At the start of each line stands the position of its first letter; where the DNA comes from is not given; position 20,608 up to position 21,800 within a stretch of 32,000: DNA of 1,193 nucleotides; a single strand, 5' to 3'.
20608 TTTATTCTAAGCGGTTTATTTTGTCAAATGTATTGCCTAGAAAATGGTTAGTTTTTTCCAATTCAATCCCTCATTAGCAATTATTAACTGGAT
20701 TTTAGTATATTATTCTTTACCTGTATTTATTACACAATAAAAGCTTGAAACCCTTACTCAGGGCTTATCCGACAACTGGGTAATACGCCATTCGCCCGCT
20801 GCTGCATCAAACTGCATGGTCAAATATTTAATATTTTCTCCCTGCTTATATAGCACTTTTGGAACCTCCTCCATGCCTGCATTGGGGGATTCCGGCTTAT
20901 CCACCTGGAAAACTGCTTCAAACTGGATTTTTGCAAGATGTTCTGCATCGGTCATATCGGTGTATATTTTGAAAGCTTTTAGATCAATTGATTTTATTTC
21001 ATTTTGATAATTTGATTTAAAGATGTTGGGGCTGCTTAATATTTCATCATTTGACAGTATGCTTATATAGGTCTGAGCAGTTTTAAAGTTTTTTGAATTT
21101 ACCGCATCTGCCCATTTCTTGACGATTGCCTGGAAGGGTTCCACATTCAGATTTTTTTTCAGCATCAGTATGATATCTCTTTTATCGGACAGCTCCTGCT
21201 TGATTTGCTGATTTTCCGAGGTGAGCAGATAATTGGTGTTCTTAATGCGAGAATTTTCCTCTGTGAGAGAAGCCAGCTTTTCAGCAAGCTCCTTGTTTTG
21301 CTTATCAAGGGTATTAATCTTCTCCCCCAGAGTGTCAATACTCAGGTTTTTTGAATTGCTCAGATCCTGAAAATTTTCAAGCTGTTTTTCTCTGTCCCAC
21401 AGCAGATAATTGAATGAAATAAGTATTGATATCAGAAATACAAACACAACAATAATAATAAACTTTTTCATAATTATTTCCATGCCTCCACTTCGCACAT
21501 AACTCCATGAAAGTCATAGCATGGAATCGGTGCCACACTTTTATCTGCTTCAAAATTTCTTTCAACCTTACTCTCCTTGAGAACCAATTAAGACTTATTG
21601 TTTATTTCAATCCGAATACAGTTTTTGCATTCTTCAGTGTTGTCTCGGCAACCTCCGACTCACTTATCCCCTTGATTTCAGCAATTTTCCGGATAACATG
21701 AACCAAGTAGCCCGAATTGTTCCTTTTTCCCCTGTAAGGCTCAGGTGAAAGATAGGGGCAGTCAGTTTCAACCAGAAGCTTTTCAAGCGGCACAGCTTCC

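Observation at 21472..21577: Leader repeat copy 2: internal to an operon, and its substitutions spare the proposed stems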

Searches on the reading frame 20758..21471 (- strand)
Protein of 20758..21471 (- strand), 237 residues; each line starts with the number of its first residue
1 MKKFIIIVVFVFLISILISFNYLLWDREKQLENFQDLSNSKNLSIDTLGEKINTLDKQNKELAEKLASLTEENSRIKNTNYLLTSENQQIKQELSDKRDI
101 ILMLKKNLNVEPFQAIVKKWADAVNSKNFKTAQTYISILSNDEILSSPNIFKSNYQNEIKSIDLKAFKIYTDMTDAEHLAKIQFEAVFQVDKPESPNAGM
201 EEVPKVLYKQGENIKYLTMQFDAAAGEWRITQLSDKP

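Call 9: find_encoding_contigs(protein=window:20758-21471:-, flank=3000, max_places=6)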
Protein window:20758-21471:- (237 aa): 9 contigs read that carry it; 2 places shown.
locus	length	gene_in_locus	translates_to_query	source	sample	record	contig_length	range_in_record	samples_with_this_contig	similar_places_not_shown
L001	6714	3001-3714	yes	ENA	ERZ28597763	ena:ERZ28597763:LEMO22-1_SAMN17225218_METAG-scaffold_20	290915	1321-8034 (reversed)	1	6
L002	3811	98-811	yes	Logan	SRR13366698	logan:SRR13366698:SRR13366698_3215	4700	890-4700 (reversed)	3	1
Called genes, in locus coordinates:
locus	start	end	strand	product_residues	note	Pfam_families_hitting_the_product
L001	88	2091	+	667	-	PF00133:tRNA-synt_1, PF01406:tRNA-synt_1e, PF01921:tRNA-synt_1f (faint), PF09334:tRNA-synt_1g, PF00133:tRNA-synt_1, PF19303:Anticodon_3, PF08264:Anticodon_1, PF01588:tRNA_bind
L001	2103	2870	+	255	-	PF01026:TatD_DNase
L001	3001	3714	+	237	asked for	-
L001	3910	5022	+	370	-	PF03990:DUF348, PF07501:G5, PF06725:3D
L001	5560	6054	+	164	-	PF25991:KhtT_N, PF02080:TrkA_C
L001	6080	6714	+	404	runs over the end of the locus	PF00999:Na_H_Exchanger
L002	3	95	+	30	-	?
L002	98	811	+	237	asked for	-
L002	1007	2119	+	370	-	PF03990:DUF348, PF07501:G5, PF06725:3D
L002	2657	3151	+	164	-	PF25991:KhtT_N, PF02080:TrkA_C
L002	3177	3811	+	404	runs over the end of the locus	PF00999:Na_H_Exchanger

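Call 18: find_homologous_proteins(query=window:20758-21471:-, max_evalue=0.00001)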
Query window:20758-21471:- (237 aa): 82 proteins with E <= 0.00001 among 576 candidates.
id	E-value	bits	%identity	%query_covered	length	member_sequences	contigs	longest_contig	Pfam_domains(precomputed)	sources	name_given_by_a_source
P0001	2.9e-138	476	95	100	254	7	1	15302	-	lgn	-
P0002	9.4e-135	465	91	100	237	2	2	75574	-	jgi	-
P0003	4.7e-95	335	64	100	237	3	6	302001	-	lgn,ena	-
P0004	8.4e-95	334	65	100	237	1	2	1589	-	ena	-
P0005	1.4e-94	334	65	100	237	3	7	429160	-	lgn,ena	-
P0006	3.4e-94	332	65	100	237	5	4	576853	-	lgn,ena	-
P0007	3.8e-94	332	64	100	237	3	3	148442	-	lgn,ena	-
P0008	1.3e-93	331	65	100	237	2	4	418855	-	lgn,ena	-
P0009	3.5e-87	310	60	100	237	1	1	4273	PF11932.14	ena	-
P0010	3.0e-85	303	59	100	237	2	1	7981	-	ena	-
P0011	4.1e-84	299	58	100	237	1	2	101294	-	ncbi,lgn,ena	-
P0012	6.4e-83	296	58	100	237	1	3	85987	-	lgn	-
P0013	2.8e-82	294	57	100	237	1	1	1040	-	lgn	-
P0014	5.0e-82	293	60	100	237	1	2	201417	-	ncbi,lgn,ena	-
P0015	5.5e-82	293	60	100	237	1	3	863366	-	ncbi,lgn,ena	-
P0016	8.1e-82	292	59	100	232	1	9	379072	-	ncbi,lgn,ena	-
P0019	1.4e-81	291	60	100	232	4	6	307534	PF25155.2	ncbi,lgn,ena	-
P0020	1.5e-81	291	59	100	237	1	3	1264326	-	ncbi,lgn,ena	-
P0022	1.2e-77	278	59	100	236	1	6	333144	-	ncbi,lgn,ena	-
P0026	1.1e-75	272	54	100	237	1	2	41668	PF05223.18,PF28175.1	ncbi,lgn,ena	-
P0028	3.2e-75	270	54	100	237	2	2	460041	-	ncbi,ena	-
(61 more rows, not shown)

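Call 19: find_encoding_contigs(protein=P0002, flank=10000, max_places=2)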
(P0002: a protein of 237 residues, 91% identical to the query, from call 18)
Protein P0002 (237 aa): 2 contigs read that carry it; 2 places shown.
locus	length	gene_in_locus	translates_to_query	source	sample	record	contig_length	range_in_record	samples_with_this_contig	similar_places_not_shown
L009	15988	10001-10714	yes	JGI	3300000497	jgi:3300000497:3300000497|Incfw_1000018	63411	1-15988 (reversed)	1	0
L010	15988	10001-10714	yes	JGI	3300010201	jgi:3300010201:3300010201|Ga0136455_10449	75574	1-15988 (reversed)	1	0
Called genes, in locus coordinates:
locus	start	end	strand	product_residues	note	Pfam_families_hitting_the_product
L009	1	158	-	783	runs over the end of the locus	PF02743:dCache_1 (weak), PF12833:HTH_18, PF00165:HTH_AraC (weak)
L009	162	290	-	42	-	-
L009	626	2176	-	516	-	PF01547:SBP_bac_1, PF13416:SBP_bac_8, PF12010:DUF3502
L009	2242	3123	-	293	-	PF00528:BPD_transp_1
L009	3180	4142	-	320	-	PF00528:BPD_transp_1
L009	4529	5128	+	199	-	PF07670:Gate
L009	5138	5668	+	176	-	PF07670:Gate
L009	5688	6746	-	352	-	PF10776:DUF2600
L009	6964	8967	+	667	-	PF00133:tRNA-synt_1, PF01406:tRNA-synt_1e, PF01921:tRNA-synt_1f (faint), PF09334:tRNA-synt_1g, PF00133:tRNA-synt_1, PF19303:Anticodon_3, PF08264:Anticodon_1, PF01588:tRNA_bind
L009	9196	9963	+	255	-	PF01026:TatD_DNase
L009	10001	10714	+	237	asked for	-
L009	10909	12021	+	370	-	PF03990:DUF348, PF07501:G5, PF06725:3D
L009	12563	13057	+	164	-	PF25991:KhtT_N, PF02080:TrkA_C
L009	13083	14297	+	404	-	PF00999:Na_H_Exchanger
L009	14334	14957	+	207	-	PF02588:YitT_membrane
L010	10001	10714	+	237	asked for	-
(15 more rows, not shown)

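Call 20: find_encoding_contigs(protein=P0001, flank=10000, max_places=2)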
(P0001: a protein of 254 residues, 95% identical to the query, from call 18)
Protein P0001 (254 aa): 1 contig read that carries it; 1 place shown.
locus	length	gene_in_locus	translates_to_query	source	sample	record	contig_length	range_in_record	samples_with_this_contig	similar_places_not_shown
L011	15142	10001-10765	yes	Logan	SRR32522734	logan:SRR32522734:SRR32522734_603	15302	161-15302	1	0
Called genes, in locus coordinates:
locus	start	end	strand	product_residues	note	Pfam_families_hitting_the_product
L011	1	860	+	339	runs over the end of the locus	?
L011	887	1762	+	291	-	PF04468:PSP1, PF28472:PSP1_3rd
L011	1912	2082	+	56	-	PF00037:Fer4 (weak), PF13237:Fer4_10 (weak), PF14697:Fer4_21, PF12838:Fer4_7, PF13187:Fer4_9, PF12797:Fer4_2 (weak), PF12837:Fer4_6 (weak), PF00037:Fer4, +7 more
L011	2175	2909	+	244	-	PF02384:N6_Mtase (weak), PF05175:MTS, PF02475:TRM5-TYW2_MTfase, PF06325:PrmA, PF12847:Methyltransf_18, PF13847:Methyltransf_31, PF08241:Methyltransf_11, PF13649:Methyltransf_25, +2 more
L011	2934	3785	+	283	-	PF00590:TP_methylase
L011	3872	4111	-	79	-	PF04014:MazE_antitoxin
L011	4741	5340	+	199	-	PF07670:Gate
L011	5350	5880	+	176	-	PF07670:Gate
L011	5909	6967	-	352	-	PF10776:DUF2600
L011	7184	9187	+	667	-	PF00133:tRNA-synt_1, PF01406:tRNA-synt_1e, PF01921:tRNA-synt_1f (faint), PF09334:tRNA-synt_1g, PF00133:tRNA-synt_1, PF19303:Anticodon_3, PF08264:Anticodon_1, PF01588:tRNA_bind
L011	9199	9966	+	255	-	PF01026:TatD_DNase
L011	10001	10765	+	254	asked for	-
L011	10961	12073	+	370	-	PF03990:DUF348, PF07501:G5, PF06725:3D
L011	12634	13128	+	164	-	PF25991:KhtT_N, PF02080:TrkA_C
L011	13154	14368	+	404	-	PF00999:Na_H_Exchanger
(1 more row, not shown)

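Call 21: find_encoding_contigs(protein=P0006, flank=10000, max_places=2)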
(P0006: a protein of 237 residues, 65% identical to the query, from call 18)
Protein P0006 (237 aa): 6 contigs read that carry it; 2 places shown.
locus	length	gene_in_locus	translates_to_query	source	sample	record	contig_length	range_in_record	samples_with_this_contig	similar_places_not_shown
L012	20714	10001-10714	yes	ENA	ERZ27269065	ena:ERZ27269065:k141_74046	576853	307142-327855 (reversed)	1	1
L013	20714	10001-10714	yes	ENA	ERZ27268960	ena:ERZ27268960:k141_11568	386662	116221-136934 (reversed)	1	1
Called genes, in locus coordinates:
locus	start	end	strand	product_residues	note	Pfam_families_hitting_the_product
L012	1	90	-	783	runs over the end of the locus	PF00165:HTH_AraC (faint), PF12833:HTH_18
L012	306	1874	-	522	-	PF01547:SBP_bac_1, PF13416:SBP_bac_8, PF12010:DUF3502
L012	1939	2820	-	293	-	PF00528:BPD_transp_1 (faint)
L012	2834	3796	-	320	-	PF00528:BPD_transp_1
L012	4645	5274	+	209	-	PF07670:Gate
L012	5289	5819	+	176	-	PF07670:Gate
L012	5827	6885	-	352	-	PF10776:DUF2600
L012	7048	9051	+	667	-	PF00133:tRNA-synt_1, PF01406:tRNA-synt_1e, PF01921:tRNA-synt_1f (faint), PF09334:tRNA-synt_1g, PF00133:tRNA-synt_1, PF19303:Anticodon_3, PF08264:Anticodon_1, PF01588:tRNA_bind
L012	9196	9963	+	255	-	PF01026:TatD_DNase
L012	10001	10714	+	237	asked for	-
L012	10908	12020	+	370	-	PF03990:DUF348, PF07501:G5, PF06725:3D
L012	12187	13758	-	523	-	-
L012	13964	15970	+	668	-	PF00672:HAMP (faint), PF02743:dCache_1, PF00015:MCPsignal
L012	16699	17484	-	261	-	PF02311:AraC_binding, PF07883:Cupin_2, PF12833:HTH_18, PF00165:HTH_AraC (weak)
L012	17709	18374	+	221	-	PF06283:ThuA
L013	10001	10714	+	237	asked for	-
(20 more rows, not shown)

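Call 46: list_cluster_members(proteins=[P0011, P0014, P0015, P0016, P0019, P0020, P0022, P0026, P0028, P0083])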
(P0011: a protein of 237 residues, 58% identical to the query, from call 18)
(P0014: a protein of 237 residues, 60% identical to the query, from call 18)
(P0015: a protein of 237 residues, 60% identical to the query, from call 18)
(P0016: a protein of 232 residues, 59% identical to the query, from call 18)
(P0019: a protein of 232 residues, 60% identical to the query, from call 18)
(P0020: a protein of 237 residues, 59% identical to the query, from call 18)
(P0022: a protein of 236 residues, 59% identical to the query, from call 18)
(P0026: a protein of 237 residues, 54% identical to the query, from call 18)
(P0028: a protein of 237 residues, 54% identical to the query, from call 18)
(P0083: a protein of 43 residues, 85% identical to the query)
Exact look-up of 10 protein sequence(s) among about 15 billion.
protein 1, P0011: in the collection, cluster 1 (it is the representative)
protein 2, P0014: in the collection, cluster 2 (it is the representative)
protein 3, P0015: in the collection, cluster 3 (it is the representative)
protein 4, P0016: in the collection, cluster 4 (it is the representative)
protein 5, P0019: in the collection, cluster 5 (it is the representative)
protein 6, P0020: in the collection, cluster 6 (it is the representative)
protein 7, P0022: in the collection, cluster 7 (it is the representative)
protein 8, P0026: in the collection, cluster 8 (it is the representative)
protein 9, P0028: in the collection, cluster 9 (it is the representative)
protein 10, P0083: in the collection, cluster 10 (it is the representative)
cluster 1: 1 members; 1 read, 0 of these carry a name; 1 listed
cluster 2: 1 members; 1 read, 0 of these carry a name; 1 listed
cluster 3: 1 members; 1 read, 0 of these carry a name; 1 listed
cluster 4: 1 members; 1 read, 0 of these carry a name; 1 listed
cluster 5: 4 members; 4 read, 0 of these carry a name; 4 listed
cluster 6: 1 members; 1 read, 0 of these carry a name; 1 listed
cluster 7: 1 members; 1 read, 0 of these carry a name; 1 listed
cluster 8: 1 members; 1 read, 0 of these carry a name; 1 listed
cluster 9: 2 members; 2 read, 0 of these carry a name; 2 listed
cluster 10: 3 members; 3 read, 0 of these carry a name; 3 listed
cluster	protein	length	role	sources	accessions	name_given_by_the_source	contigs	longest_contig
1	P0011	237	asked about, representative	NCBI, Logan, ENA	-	-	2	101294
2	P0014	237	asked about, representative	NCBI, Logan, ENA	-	-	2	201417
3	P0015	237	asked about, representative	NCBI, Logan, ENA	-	-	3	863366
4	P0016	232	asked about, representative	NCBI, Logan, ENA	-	-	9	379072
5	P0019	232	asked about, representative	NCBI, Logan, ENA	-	-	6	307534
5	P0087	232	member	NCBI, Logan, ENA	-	-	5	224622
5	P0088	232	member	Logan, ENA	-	-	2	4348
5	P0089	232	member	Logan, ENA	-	-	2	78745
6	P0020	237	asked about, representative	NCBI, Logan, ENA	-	-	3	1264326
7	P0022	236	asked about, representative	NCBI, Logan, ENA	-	-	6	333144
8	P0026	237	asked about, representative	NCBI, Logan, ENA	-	-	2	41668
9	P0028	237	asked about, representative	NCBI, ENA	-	-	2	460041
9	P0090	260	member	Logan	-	-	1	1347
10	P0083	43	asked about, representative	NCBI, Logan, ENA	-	-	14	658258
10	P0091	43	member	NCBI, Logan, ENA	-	-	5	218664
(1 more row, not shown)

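Call 48: search_protein_families(library=pfam, proteins=[window:20758-21471:-], max_evalue=0.001)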
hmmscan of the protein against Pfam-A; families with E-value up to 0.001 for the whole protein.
window:20758-21471:- (237 aa): 0 families

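Call 63: find_encoding_contigs(protein=P0091, flank=6000, max_places=3)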
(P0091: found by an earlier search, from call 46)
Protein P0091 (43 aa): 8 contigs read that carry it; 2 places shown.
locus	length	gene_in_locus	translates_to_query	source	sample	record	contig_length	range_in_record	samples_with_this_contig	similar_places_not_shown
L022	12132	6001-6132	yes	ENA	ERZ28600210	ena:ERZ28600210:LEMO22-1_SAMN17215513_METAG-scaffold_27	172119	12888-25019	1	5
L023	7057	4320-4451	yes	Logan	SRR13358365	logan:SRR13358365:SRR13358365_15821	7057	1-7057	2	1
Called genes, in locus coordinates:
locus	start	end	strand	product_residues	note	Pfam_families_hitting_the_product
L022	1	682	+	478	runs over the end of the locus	PF01145:Band_7, PF15975:Flot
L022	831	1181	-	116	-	PF12840:HTH_20, PF01022:HTH_5, PF13412:HTH_24 (weak), PF03551:PadR (faint)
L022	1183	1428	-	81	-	-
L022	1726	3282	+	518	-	PF02463:SMC_N (weak), PF00005:ABC_tran, PF13304:AAA_21 (faint), PF13555:AAA_29 (faint), PF12848:ABC_tran_Xtn, PF00005:ABC_tran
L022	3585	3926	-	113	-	PF00543:P-II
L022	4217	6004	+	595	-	PF01855:POR_N, PF02775:TPP_enzyme_C, PF13237:Fer4_10 (weak), PF25160:LdpA_Fe-S-bd (weak), PF00037:Fer4, PF12837:Fer4_6 (weak)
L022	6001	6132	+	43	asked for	-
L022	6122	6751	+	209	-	PF01558:POR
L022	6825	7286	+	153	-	PF02142:MGS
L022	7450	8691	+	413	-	PF00501:AMP-binding, PF14535:AMP-binding_C_2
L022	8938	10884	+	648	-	PF05896:NQRA_N (faint), PF25917:BSH_RND, PF25973:BSH_CzcB, PF25984:BSH_YknX (weak), PF25917:BSH_RND, PF25973:BSH_CzcB, PF25990:Beta-barrel_YknX (weak), PF26002:Beta-barrel_AprE (weak), +4 more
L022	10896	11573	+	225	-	PF00005:ABC_tran, PF02463:SMC_N, PF13304:AAA_21 (faint)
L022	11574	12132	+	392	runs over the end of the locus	PF12704:MacB_PCD, PF02687:FtsX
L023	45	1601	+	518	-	PF02463:SMC_N (weak), PF00005:ABC_tran, PF13304:AAA_21 (faint), PF13555:AAA_29 (faint), PF12848:ABC_tran_Xtn, PF00005:ABC_tran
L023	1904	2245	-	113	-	PF00543:P-II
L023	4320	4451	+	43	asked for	-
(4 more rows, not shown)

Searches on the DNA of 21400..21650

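Call 8: search_rna_families(source=window, start=21400, end=21650, threshold=evalue, max_evalue=10, show_alignments=3)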
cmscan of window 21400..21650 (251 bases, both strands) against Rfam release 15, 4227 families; matches with E-value up to 10: 1.
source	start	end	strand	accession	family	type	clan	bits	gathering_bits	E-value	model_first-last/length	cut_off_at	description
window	21507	21607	+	RF02379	csRNA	Gene; sRNA;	-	16.2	57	9.9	1-93/93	no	Cia-dependent small RNA csRNA1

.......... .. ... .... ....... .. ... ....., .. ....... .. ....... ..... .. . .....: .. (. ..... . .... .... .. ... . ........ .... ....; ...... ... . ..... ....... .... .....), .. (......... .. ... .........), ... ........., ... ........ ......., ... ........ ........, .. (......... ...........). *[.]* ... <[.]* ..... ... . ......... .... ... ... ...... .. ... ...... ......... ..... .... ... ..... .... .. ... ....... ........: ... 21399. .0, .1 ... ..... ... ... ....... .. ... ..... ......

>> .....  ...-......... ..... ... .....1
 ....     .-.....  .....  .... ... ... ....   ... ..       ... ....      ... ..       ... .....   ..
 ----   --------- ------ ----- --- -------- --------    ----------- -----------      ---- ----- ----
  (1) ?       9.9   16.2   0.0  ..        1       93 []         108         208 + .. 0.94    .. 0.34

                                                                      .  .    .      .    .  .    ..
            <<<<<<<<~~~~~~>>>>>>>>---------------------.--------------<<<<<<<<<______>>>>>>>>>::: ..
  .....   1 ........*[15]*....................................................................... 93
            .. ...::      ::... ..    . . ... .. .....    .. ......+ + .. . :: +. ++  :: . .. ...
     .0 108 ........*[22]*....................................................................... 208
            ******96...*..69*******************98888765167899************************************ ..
